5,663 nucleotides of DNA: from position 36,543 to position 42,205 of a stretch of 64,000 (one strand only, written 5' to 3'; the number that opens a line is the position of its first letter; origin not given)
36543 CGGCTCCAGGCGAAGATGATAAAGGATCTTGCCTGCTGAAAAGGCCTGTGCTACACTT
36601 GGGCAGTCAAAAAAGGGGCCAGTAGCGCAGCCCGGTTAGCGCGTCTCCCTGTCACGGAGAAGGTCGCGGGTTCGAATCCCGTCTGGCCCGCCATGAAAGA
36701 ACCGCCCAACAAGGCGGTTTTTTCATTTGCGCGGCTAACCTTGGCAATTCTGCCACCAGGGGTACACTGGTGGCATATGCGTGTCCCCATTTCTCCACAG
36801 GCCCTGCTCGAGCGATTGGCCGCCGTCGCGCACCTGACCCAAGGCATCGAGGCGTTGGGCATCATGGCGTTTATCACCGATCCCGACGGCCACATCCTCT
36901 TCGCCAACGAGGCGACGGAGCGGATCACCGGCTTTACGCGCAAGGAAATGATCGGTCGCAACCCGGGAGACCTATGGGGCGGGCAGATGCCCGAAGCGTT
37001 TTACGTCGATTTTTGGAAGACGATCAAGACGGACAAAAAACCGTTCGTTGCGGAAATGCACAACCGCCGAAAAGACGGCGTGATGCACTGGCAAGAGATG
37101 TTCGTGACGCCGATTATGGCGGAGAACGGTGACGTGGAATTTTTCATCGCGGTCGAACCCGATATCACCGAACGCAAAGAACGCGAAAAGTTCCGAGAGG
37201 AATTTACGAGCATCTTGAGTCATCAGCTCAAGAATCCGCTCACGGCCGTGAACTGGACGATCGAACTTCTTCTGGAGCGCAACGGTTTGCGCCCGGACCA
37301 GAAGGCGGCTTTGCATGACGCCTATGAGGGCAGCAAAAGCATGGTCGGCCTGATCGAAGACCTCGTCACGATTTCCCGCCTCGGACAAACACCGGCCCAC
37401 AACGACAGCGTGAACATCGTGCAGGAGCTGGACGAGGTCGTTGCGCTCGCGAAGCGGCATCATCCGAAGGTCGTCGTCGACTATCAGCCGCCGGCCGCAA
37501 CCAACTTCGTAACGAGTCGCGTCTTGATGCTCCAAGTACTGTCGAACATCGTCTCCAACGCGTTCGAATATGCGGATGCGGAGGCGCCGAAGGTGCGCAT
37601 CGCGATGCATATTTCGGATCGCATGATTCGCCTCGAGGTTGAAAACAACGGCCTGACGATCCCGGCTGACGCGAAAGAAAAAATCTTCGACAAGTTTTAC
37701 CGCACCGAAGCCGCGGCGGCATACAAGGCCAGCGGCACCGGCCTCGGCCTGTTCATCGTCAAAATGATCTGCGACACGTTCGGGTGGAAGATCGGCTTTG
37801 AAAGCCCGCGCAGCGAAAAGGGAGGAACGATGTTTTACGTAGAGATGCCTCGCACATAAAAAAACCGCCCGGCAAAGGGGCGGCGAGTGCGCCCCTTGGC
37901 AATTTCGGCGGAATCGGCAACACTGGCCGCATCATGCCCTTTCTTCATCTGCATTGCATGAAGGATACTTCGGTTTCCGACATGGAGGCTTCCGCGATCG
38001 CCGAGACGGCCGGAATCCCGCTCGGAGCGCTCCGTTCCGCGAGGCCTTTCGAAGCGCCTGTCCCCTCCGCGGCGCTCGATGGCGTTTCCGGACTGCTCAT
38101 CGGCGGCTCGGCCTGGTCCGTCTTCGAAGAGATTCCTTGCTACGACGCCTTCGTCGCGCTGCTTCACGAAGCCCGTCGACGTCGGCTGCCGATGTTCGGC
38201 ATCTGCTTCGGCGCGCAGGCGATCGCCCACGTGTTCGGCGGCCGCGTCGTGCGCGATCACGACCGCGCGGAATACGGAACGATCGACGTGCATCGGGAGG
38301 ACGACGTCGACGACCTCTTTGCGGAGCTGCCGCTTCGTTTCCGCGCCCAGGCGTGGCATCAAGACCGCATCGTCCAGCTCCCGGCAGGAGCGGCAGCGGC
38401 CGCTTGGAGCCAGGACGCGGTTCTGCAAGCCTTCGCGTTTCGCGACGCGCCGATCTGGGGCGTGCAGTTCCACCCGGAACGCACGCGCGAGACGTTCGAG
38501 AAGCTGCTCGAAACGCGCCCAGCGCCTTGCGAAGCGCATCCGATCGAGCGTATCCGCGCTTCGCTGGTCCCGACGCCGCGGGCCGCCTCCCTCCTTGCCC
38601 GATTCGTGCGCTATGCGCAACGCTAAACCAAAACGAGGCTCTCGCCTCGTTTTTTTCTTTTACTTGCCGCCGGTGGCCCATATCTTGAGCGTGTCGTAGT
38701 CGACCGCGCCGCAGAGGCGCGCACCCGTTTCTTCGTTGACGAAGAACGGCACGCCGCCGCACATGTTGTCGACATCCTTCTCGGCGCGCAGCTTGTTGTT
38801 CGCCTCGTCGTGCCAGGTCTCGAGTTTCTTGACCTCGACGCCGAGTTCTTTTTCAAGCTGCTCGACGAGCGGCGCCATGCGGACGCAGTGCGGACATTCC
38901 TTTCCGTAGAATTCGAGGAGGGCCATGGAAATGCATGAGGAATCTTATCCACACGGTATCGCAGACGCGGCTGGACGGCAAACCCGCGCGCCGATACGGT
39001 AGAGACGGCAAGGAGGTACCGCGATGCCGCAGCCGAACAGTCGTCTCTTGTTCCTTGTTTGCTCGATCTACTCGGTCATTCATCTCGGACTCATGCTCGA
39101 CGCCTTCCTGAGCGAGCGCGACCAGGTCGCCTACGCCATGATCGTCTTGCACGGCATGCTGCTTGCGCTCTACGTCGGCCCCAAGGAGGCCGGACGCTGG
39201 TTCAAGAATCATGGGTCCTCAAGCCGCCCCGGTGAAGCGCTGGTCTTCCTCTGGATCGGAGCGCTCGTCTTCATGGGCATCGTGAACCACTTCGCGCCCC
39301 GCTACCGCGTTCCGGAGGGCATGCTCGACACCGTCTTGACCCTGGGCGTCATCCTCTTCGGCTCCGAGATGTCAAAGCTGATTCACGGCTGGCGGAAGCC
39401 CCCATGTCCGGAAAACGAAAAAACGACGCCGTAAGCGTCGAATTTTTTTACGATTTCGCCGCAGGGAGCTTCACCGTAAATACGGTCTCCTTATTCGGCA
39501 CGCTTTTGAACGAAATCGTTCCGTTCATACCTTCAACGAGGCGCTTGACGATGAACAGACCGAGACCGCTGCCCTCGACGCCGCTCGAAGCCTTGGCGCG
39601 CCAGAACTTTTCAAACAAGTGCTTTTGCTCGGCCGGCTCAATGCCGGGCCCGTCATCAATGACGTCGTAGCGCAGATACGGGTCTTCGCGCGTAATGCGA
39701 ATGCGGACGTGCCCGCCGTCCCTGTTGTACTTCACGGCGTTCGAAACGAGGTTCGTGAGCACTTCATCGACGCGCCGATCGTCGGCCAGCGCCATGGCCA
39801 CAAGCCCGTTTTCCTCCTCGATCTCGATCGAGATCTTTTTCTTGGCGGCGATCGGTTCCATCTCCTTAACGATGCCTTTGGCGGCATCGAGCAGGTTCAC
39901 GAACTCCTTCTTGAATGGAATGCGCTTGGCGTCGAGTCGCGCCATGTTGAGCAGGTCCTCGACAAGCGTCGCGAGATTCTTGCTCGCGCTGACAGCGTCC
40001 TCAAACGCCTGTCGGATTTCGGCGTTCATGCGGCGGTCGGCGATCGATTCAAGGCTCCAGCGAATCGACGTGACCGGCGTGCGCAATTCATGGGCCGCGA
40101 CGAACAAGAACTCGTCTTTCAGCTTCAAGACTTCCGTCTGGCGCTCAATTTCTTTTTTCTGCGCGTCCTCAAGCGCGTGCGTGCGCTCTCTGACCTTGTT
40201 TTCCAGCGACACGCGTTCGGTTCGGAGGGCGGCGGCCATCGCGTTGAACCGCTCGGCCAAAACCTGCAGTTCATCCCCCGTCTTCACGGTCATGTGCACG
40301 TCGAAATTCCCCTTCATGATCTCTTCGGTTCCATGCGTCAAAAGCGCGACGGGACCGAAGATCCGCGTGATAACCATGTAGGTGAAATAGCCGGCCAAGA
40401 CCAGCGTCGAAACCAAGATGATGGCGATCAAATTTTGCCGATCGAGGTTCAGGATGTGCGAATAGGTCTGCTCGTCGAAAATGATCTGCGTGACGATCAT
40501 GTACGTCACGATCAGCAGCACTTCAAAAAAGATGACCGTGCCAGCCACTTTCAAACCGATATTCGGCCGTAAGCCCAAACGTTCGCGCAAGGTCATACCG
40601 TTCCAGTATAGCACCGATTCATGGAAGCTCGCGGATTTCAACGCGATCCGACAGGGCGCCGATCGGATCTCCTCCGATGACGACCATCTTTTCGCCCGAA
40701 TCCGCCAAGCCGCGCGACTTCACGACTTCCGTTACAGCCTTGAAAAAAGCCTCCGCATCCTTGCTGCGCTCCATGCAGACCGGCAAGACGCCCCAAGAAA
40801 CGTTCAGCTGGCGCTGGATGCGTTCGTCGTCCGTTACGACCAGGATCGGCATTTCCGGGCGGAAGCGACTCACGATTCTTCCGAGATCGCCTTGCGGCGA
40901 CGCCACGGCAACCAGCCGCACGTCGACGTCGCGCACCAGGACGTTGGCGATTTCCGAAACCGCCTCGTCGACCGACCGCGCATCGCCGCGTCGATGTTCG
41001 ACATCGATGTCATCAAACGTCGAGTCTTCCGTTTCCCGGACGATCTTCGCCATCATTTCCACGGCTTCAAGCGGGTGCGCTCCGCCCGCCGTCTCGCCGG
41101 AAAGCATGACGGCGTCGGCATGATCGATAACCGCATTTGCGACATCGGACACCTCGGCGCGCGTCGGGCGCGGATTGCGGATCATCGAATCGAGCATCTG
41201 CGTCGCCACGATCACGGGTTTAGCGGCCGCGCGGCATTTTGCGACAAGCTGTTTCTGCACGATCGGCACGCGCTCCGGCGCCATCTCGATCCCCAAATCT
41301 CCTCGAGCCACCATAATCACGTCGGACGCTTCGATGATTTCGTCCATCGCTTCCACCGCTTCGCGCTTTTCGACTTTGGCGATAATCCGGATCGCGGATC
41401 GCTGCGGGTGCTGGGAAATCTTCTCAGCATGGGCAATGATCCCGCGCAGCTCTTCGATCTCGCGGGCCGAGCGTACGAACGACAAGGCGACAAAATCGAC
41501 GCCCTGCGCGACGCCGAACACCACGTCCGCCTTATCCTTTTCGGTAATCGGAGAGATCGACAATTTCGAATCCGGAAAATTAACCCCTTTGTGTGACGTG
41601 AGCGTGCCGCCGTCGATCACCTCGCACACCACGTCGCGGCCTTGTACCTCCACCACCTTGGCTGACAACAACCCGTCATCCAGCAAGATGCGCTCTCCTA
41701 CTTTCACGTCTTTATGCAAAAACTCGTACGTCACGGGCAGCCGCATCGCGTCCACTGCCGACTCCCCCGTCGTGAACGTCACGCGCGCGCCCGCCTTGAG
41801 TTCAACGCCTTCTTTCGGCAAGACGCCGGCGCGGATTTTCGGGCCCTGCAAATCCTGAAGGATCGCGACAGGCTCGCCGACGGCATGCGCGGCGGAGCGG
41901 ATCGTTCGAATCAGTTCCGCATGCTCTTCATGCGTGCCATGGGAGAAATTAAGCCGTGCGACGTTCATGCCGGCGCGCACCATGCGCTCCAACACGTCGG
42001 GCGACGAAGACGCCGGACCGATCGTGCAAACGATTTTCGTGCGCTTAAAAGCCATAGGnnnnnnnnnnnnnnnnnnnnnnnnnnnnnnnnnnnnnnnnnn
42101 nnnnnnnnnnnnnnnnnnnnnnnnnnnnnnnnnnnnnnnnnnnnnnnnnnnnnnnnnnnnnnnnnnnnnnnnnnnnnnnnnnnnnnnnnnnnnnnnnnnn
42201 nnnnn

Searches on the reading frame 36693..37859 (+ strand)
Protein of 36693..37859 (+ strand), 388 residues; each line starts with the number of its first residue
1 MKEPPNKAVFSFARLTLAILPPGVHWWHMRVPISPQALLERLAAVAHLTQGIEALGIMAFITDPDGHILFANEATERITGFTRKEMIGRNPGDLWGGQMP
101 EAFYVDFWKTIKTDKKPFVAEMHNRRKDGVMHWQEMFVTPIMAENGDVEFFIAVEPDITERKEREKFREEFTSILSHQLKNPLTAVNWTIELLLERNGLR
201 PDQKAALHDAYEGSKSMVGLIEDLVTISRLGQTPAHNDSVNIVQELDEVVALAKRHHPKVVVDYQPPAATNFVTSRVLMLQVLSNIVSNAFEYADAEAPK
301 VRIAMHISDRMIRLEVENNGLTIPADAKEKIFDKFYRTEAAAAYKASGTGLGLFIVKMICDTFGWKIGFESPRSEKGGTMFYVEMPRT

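Call 64: search_protein_families(library=pfam, proteins=[window:36693-37859:+], max_evalue=0.0001)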
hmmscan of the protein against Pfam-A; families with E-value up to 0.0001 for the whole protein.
window:36693-37859:+ (388 aa): 6 families
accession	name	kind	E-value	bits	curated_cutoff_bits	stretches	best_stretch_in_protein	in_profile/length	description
PF02518.31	HATPase_c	-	1.3e-20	74.4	26.4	1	278-387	5-109/111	Histidine kinase-, DNA gyrase B-, and HSP90-like ATPase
PF13426.13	PAS_9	-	2.6e-18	66.6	27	1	59-160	4-103/103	PAS domain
PF00512.31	HisKA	-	2.6e-13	50.3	26.9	1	168-232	2-65/66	His Kinase A (phospho-acceptor) domain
PF08448.16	PAS_4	-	3.3e-13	50.3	23.1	1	53-163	2-110/110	PAS fold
PF00989.32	PAS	-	3.5e-13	50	22.6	1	47-153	2-108/113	PAS fold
PF08447.18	PAS_3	-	3.5e-10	40.5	25.6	1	68-154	1-88/89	PAS fold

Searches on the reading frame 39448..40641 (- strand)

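Call 4: search_protein_families(library=pfam, proteins=[window:39448-40641:-], max_evalue=0.01)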
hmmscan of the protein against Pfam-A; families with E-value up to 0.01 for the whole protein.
window:39448-40641:- (397 aa): 4 families
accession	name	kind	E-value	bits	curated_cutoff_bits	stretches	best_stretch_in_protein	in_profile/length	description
PF02518.31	HATPase_c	-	9.8e-30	103.7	26.4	1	287-395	2-110/111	Histidine kinase-, DNA gyrase B-, and HSP90-like ATPase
PF00512.31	HisKA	-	7e-13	48.9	26.9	1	175-238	2-65/66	His Kinase A (phospho-acceptor) domain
PF00672.30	HAMP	-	1.2e-10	42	25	1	91-140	3-52/53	HAMP domain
PF13581.12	HATPase_c_2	-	2.6e-08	34.3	27.4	1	291-372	36-112/127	Histidine kinase-like ATPase domain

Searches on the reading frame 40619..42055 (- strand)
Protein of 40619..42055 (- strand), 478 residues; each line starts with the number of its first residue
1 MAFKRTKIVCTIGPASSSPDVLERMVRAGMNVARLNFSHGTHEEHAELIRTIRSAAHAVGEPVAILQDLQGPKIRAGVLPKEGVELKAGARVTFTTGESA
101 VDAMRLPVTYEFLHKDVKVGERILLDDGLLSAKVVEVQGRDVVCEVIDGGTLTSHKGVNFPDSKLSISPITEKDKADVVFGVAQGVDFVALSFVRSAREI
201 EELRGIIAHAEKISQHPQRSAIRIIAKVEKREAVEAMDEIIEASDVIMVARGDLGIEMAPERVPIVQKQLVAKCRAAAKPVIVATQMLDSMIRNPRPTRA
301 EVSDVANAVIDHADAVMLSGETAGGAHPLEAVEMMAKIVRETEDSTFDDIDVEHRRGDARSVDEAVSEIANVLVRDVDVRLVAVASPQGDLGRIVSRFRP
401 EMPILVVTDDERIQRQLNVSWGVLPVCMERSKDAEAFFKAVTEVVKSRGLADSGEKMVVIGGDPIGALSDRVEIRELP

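Call 4: search_protein_families(library=pfam, proteins=[window:40619-42055:-], max_evalue=0.01)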
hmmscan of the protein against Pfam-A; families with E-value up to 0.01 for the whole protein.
window:40619-42055:- (478 aa): 3 families
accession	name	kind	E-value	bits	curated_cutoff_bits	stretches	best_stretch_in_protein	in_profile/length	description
PF00224.27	PK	-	8e-122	406.8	30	1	4-332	2-328/328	Pyruvate kinase, barrel domain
PF02887.21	PK_C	-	1.1e-24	87.1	28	1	364-466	1-103/114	Pyruvate kinase, alpha/beta domain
PF03328.21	HpcH_HpaI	-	0.00017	21.4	25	1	177-302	77-205/221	HpcH/HpaI aldolase/citrate lyase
